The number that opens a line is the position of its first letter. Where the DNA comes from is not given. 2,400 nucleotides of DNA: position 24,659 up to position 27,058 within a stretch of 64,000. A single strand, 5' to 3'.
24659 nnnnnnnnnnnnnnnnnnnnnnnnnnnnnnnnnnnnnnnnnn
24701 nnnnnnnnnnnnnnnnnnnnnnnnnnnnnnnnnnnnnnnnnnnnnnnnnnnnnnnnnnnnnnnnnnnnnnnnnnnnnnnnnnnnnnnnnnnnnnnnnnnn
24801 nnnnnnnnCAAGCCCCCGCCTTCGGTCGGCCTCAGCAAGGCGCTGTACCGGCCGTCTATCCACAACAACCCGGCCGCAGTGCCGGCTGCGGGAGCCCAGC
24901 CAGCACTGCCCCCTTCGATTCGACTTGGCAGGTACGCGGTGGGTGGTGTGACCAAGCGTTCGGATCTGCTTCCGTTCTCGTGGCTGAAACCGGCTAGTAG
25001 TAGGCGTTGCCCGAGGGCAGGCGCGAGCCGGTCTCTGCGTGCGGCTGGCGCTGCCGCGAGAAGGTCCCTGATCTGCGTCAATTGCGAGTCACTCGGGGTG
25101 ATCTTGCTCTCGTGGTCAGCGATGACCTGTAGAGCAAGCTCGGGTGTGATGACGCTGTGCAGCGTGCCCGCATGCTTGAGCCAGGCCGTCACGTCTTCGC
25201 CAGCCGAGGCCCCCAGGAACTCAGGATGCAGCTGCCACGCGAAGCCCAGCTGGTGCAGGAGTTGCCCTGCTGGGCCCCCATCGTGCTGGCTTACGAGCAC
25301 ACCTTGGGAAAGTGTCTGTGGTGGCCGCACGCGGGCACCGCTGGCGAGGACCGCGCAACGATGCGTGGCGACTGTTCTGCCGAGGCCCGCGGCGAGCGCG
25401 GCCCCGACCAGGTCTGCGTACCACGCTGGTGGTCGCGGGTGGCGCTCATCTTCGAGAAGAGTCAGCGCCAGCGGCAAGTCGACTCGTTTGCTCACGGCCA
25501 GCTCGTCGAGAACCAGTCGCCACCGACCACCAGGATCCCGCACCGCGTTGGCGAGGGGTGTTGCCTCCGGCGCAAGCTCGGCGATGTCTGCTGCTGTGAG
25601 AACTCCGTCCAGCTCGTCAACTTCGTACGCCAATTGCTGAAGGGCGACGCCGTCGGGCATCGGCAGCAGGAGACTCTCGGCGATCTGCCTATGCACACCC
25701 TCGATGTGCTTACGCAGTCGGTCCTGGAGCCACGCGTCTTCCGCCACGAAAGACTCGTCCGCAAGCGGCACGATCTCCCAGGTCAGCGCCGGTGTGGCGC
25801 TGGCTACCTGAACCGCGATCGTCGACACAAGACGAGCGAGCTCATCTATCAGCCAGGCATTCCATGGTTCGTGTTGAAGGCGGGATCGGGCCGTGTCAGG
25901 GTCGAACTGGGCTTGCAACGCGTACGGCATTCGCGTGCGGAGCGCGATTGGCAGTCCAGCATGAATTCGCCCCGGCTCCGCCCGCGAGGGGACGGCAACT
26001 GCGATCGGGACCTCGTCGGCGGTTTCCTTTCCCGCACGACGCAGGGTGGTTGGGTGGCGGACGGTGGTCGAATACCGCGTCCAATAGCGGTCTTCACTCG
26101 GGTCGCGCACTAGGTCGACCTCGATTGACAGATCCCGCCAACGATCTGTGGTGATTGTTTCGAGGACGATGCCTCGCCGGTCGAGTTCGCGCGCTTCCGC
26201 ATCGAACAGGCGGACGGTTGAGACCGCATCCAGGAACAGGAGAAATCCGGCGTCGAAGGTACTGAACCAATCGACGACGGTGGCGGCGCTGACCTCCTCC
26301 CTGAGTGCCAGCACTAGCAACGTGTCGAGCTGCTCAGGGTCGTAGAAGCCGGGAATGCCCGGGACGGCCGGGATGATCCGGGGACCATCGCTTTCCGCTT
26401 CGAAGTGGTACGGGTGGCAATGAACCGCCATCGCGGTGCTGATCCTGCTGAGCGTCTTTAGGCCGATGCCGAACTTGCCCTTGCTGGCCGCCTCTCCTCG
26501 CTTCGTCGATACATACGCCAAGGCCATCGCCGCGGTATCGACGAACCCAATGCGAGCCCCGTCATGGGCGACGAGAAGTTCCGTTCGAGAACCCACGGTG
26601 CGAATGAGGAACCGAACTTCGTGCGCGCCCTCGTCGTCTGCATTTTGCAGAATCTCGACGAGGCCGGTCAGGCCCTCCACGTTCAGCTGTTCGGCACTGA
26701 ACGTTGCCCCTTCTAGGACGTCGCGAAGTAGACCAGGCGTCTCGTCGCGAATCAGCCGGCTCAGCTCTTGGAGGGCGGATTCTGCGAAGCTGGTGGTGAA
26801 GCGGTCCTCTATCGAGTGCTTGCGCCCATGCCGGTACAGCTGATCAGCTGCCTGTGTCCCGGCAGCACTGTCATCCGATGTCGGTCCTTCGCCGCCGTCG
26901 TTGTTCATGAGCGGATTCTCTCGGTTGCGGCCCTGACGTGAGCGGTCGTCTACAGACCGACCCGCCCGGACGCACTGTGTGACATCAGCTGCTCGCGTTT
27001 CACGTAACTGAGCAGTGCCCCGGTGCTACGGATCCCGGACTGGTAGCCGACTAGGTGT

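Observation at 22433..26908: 1491-aa GHKL-ATPase/DUF3883 giant protein as the immediate cargo of a Tn7-like module: candidate uncharacterised defense or conflict protein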

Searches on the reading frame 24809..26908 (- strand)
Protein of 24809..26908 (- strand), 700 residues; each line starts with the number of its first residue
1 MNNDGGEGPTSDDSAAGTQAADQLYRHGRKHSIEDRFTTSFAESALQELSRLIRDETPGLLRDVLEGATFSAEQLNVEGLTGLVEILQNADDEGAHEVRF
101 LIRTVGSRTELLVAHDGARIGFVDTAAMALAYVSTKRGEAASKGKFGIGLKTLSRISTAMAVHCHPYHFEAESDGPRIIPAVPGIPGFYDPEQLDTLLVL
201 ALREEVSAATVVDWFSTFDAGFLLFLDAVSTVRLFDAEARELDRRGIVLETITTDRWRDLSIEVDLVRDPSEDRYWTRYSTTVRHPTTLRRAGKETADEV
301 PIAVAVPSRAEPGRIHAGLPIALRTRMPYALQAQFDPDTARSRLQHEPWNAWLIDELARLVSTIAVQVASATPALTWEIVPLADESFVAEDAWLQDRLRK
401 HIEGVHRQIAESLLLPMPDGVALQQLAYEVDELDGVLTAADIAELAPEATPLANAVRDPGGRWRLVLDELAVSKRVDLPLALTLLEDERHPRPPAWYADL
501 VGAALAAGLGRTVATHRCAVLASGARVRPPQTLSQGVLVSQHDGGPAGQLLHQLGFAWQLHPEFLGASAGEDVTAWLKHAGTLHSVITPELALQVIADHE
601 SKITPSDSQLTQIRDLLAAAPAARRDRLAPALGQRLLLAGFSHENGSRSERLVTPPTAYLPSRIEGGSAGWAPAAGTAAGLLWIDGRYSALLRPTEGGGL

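Call 78: predict_structure(alignment_id=A3)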
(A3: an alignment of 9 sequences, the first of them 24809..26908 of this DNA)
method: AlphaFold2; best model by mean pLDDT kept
length: 700 residues; sequences in the alignment: 9
mean_pLDDT: 82.4   pTM: 0.70
mean pLDDT of the five models: 82.4, 82.0, 79.9, 79.3, 76.1
residues with pLDDT >= 90: 266; 70-90: 312; 50-70: 98; < 50: 24
segments of 3 or more residues with pLDDT < 50: 1-9, 146-148, 663-667, 669-671
pLDDT, mean of each block of 10 residues (from residue 1): 37 88 78 80 92 78 64 62 82 89 89 89 78 52 54 80 91 84 91 90 88 83 84 71 61 59 83 83 85 71 88 85 88 84 87 93 88 83 90 93 92 79 91 90 93 79 87 93 90 92 94 93 92 91 82 92 81 91 90 92 92 89 87 92 83 88 49 59 85 62
secondary structure, 60 per line:
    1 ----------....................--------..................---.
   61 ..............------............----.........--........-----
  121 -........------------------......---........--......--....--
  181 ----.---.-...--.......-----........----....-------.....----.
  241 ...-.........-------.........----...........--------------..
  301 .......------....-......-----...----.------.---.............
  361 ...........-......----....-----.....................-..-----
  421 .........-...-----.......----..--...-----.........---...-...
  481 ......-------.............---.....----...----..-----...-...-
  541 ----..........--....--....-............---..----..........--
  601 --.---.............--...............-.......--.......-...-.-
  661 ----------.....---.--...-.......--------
elements in order (helices of 4 or more, strands of 3 or more residues): H11-30 H39-56 H60-74 H81-92 E97-105 E108-115 H122-129 H148-153 E157-164 E167-172 E175-178 E196-202 H208-215 H220-223 E231-235 E240-243 E245-253 E261-269 E274-284 E299-307 E314-317 E319-324 E330-332 H348-371 H373-378 H383-386 H392-412 E426-429 H439-445 H462-470 E474-476 H478-486 H494-506 H510-514 E519-521 E537-539 H545-554 E557-560 H563-566 H568-579 H589-598 H607-619 H622-635 E638-644 E647-653 H671-675 E682-684 H686-692

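Call 83: fold_search(model_id=the predicted structure, library=pdb)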
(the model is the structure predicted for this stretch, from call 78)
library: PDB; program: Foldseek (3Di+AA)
matches with E <= 10: 575; with E <= 0.001: 61
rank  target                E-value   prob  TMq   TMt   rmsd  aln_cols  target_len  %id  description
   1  6xlg_A                4.3e-08  1.00  0.29  0.32  16.4       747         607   10  Full-length Hsc82 in complex with two Aha1 CTD in the presence of ATPgammaS (released 2021-06-30)
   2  4iyn_B                1.1e-07  1.00  0.29  0.33  16.1       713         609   11  Structure of mitochondrial Hsp90 (TRAP1) with ADP-ALF4- (released 2014-01-22)
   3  8ffw_B                1.4e-07  1.00  0.26  0.28  13.8       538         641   12  Cryo-EM structure of the GR-Hsp90-FKBP51 complex (released 2023-11-01)
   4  6xlc_A                1.6e-07  1.00  0.28  0.31  16.2       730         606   10  Full-length Hsc82 bound to AMPPNP (released 2021-06-30)
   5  8eoa_A                1.9e-07  1.00  0.30  0.33  16.0       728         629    9  Cryo-EM structure of human HSP90B-AIPL1 complex (released 2023-01-25)
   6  5uls_B                3.8e-07  1.00  0.25  0.27  18.1       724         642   10  Structure of GRP94 in the active conformation (released 2017-09-27)
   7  8h77_A                4.2e-07  1.00  0.28  0.30  19.2       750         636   11  Hsp90-AhR-p23-XAP2 complex (released 2023-01-04)
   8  8ffv_B                4.4e-07  1.00  0.28  0.30  11.7       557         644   10  Cryo-EM structure of the GR-Hsp90-FKBP52 complex (released 2023-11-01)
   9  7z37_AP1              4.6e-07  1.00  0.25  0.27  17.1       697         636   10  Structure of the RAF1-HSP90-CDC37 complex (RHC-II) (released 2022-09-14)
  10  7zub_A                5.6e-07  1.00  0.28  0.31  13.2       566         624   11  Cryo-EM structure of the indirubin-bound Hsp90-XAP2-AHR complex (released 2022-11-23)
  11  8eoa_B                8.7e-07  1.00  0.27  0.29  14.6       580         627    9  Cryo-EM structure of human HSP90B-AIPL1 complex (released 2023-01-25)
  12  6xlf_B                9.1e-07  1.00  0.30  0.33  17.1       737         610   11  Full-length Hsc82 in complex with Aha1 in the presence of AMP-PNP (released 2021-06-30)
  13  8h77_B                9.6e-07  1.00  0.29  0.31  11.6       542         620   11  Hsp90-AhR-p23-XAP2 complex (released 2023-01-04)
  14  8gae_B                1.1e-06  1.00  0.29  0.31  15.6       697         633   10  Hsp90 provides platform for CRaf dephosphorylation by PP5 (released 2023-04-26)
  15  8gae_A                1.3e-06  1.00  0.26  0.28  18.0       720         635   10  Hsp90 provides platform for CRaf dephosphorylation by PP5 (released 2023-04-26)
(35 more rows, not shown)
